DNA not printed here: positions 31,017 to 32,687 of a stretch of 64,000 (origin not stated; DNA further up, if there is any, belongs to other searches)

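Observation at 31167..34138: AT-rich two-gene module with overlapping convergent stops next to a tRNA recombination hotspot: candidate toxin/defence-like system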

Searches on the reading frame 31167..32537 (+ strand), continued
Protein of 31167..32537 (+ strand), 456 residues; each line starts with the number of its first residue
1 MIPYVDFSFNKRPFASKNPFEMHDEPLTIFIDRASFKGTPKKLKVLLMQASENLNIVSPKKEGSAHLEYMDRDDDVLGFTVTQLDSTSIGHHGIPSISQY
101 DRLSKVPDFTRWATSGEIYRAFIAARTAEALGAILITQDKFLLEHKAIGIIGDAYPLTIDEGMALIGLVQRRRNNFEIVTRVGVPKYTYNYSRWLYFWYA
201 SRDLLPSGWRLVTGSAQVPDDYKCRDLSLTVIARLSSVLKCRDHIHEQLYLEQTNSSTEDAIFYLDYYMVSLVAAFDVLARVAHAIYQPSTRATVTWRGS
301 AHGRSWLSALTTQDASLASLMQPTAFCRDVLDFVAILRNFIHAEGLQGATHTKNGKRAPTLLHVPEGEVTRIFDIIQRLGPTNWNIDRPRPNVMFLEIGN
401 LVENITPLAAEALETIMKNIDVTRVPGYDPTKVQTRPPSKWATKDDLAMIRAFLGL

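Call 73: fold_search(model_id=the predicted structure, library=pdb)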
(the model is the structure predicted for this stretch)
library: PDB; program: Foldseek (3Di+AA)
matches with E <= 10: 167; with E <= 0.001: 0
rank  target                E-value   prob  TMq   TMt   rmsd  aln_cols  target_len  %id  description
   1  8r7e_F                3.2e-03  0.21  0.09  0.06  24.0       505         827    9  MutSbeta bound to compound CHDI-00898647 in the canonical DNA-mismatch bound form (released 2024-11-27)
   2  8r7c_B                4.3e-03  0.15  0.08  0.05  26.9       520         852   10  MutSbeta bound to compound CHDI-00915542 in the canonical DNA-mismatch bound form (released 2024-11-27)
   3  8r7e_B                5.4e-03  0.16  0.09  0.05  24.9       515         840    9  MutSbeta bound to compound CHDI-00898647 in the canonical DNA-mismatch bound form (released 2024-11-27)
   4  8rav_B                6.2e-03  0.16  0.09  0.05  25.2       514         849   11  The crystal structure of DNA-bound human MutSbeta (MSH2/MSH3) in the canonical mismatch bound conformation with ADP bo (released 2025-06-11)
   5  3thx_A                9.6e-03  0.23  0.12  0.08  24.5       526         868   11  Human MutSbeta complexed with an IDL of 3 bases (Loop3) and ADP (released 2011-12-21)
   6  8raw_B                1.0e-02  0.15  0.09  0.06  23.6       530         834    8  The crystal structure of DNA-bound human MutSbeta (MSH2/MSH3_G901D) in the canonical mismatch bound conformation with  (released 2025-06-11)
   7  8r7c_F                1.2e-02  0.13  0.09  0.05  26.7       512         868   10  MutSbeta bound to compound CHDI-00915542 in the canonical DNA-mismatch bound form (released 2024-11-27)
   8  8rb0_B                1.4e-02  0.18  0.11  0.08  23.9       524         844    9  The crystal structure of DNA-bound human MutSbeta (MSH2_E749A/MSH3) in the canonical mismatch bound conformation with  (released 2025-06-11)
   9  8rb2_B                1.4e-02  0.14  0.09  0.06  26.5       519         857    8  The crystal structure of DNA-bound human MutSbeta (MSH2_E749A/MSH3_E976A) in the canonical mismatch bound conformation (released 2025-06-11)
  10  3thz_B                3.8e-02  0.09  0.09  0.07  23.8       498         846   10  Human MutSbeta complexed with an IDL of 6 bases (Loop6) and ADP (released 2011-12-21)
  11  8rau_B                5.2e-02  0.18  0.15  0.09  24.5       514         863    9  The crystal structure of DNA-bound human MutSbeta (MSH2/MSH3) in the canonical mismatch bound conformation with ADP bo (released 2025-06-11)
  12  8rb1_B                5.4e-02  0.08  0.09  0.07  23.9       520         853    9  The crystal structure of DNA-bound human MutSbeta (MSH2_K675R/MSH3_K902R) in the canonical mismatch bound conformation (released 2025-06-11)
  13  7ai7_A                7.0e-02  0.11  0.10  0.07  25.9       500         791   10  MutS in Intermediate state (released 2021-03-31)
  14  8ag6_A                1.4e-01  0.13  0.13  0.08  24.7       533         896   10  human MutSalpha (MSH2/MSH6) binding to DNA with a GT mismatch (released 2023-01-25)
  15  5vxk_A                1.6e-01  0.21  0.13  0.19  19.0       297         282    9  2.55 A resolution structure of IpaD from Shigella flexneri in complex with single-domain antibody JMK-H2 (released 2017-08-30)
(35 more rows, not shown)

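Call 80: search_protein_families(library=pfam, alignment_id=A4, max_evalue=1)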
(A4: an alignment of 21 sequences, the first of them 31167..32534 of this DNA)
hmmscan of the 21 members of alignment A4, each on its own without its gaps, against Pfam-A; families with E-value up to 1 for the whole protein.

A. member 1, window:31167-32534:+ (456 aa): 1 family
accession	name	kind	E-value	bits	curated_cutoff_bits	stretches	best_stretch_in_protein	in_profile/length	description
PF05292.17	MCD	-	0.17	11.9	23.2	0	94-134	125-165/253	Malonyl-CoA decarboxylase C-terminal domain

B. families by the number of members that match (of 21 scanned): 13 families
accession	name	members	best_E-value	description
PF18730.6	HEPN_Cthe2314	1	0.0045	Cthe_2314-like HEPN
PF12086.13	DUF3563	1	0.033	Protein of unknown function (DUF3563)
PF22478.1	DUF6982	1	0.034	Family of unknown function (DUF6982)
PF21778.2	DUF6873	1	0.046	Family of unknown function (DUF6873)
PF25466.1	MPK1_gelsolin_C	1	0.073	MPK1 gelsolin domain C-terminal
PF18307.6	Tfb2_C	1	0.085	Transcription factor Tfb2 (p52) C-terminal domain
PF06808.19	DctM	1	0.12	Tripartite ATP-independent periplasmic transporter, DctM component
PF05292.17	MCD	1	0.17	Malonyl-CoA decarboxylase C-terminal domain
PF08058.16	NPCC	1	0.18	Nuclear pore complex component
PF09522.15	RE_R_Pab1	1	0.18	R.Pab1 restriction endonuclease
PF10159.14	MMtag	1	0.2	Multiple myeloma tumor-associated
PF17602.7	DUF5498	1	0.24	Family of unknown function (DUF5498)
PF13694.11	Hph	1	0.96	Sec63/Sec62 complex-interacting family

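Call 82: search_protein_representatives(alignment_id=A4)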
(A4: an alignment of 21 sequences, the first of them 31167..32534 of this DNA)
Query: 21 sequences, 468 profile positions. Proteins with E-value up to 0.001 (for the whole library): 1639; up to 1e-10: 1217; up to 1e-30: 743. The best 150 are listed.
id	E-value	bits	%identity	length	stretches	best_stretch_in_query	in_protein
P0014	2.2e-174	597.0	-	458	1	1-468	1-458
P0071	4.3e-157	540.0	-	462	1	32-468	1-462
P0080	1.8e-152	524.8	-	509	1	16-453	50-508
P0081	1.6e-149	515.0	-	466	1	29-468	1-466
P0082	2.1e-149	514.7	-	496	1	16-468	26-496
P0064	7.7e-149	512.8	-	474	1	1-468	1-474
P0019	1.3e-148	512.0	-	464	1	1-468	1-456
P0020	2.8e-146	504.3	-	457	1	1-468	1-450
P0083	1.2e-145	502.3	-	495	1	13-468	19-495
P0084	2.0e-145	501.6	-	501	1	14-468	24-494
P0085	2.8e-145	501.1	-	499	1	1-468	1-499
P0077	1.6e-143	495.2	-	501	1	10-468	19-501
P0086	2.6e-142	491.3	-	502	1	15-468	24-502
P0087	8.9e-142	489.5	-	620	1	14-468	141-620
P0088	3.0e-140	484.4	-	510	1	13-468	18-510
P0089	1.2e-139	482.5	-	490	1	1-468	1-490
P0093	1.7e-137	475.4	-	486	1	1-468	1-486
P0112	8.8e-125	433.5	-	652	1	1-468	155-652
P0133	5.3e-116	404.5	-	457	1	1-468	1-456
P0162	9.8e-107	374.0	-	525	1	12-468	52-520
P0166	9.1e-106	370.8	-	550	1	9-453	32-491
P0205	6.0e-98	345.0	-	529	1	7-468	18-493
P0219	1.9e-93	330.2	-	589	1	14-468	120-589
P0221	1.0e-92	327.7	-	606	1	15-468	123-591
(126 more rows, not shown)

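Call 83: list_cluster_members(proteins=[P0080, P0081, P0082, P0083, P0085, P0087, P0089, P0093, P0112, P0133])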
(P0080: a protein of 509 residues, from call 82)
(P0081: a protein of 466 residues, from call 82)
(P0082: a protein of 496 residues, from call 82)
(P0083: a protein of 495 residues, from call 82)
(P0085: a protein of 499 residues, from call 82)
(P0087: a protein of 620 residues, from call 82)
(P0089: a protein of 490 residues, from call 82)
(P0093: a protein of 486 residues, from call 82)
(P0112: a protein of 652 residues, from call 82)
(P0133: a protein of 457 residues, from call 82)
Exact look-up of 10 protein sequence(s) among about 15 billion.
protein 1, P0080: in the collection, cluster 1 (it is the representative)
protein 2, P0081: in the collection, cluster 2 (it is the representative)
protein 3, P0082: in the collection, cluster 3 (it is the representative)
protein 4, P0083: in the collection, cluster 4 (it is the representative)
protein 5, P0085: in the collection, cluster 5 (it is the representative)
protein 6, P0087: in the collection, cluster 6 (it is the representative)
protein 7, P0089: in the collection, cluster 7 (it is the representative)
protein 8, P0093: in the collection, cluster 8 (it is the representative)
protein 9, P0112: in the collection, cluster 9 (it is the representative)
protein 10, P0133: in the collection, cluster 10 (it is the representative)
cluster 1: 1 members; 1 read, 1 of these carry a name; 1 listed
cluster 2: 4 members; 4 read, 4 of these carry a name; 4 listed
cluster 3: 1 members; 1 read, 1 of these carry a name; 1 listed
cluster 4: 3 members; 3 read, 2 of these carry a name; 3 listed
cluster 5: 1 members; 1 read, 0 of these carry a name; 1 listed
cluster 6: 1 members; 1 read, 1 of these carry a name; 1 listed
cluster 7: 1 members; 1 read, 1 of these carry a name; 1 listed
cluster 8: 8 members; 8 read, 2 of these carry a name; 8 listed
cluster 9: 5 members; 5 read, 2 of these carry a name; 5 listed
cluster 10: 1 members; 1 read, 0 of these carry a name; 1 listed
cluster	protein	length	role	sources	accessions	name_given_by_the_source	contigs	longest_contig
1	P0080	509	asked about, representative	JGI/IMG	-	hypothetical protein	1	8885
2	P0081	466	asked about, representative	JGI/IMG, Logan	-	hypothetical protein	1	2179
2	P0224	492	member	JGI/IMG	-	hypothetical protein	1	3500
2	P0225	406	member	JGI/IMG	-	hypothetical protein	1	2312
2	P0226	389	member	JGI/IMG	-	hypothetical protein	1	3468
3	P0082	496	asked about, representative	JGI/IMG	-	hypothetical protein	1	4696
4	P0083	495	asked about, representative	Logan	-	-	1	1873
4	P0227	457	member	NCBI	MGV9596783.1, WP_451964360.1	hypothetical protein ACWDR1_08950 [Streptosporangium sandarakinum]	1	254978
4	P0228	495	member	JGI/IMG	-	hypothetical protein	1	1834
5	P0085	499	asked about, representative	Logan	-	-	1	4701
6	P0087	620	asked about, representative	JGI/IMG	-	hypothetical protein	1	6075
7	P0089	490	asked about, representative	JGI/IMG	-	hypothetical protein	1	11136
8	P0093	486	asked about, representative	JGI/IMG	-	hypothetical protein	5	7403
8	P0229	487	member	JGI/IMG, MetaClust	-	\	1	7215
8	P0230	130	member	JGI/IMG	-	-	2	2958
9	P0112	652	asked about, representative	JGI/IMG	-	hypothetical protein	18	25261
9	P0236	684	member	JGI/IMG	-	hypothetical protein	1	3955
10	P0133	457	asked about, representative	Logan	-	-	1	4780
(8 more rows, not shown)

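Call 91: search_protein_families(library=pfam, proteins=[P0087, P0112, P0219, P0221, P0166, P0236, P0205, P0162], max_evalue=0.01)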
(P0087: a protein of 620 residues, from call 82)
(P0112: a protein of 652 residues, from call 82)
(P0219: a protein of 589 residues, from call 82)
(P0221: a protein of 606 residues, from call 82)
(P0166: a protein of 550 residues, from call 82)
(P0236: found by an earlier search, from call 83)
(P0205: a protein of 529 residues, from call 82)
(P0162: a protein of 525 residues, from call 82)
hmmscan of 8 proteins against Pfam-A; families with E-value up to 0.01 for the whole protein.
P0087 (620 aa): 0 families

P0112 (652 aa): 0 families

P0219 (589 aa): 0 families

P0221 (606 aa): 0 families

P0166 (550 aa): 0 families

P0236 (684 aa): 0 families

P0205 (529 aa): 0 families

P0162 (525 aa): 0 families

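Call 92: search_protein_families(library=padloc, alignment_id=A4, max_evalue=1)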
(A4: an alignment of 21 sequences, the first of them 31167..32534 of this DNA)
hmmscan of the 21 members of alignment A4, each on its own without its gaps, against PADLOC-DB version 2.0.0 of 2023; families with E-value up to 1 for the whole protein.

A. member 1, window:31167-32534:+ (456 aa): 0 families

B. families by the number of members that match (of 21 scanned): 0 families

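Call 98: search_dna_similar(query=window:31167-32534:+, collection=phages, mode=protein, max_evalue=0.001, max_rows=10)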
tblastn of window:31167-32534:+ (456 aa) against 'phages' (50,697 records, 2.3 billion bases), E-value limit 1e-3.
No match.
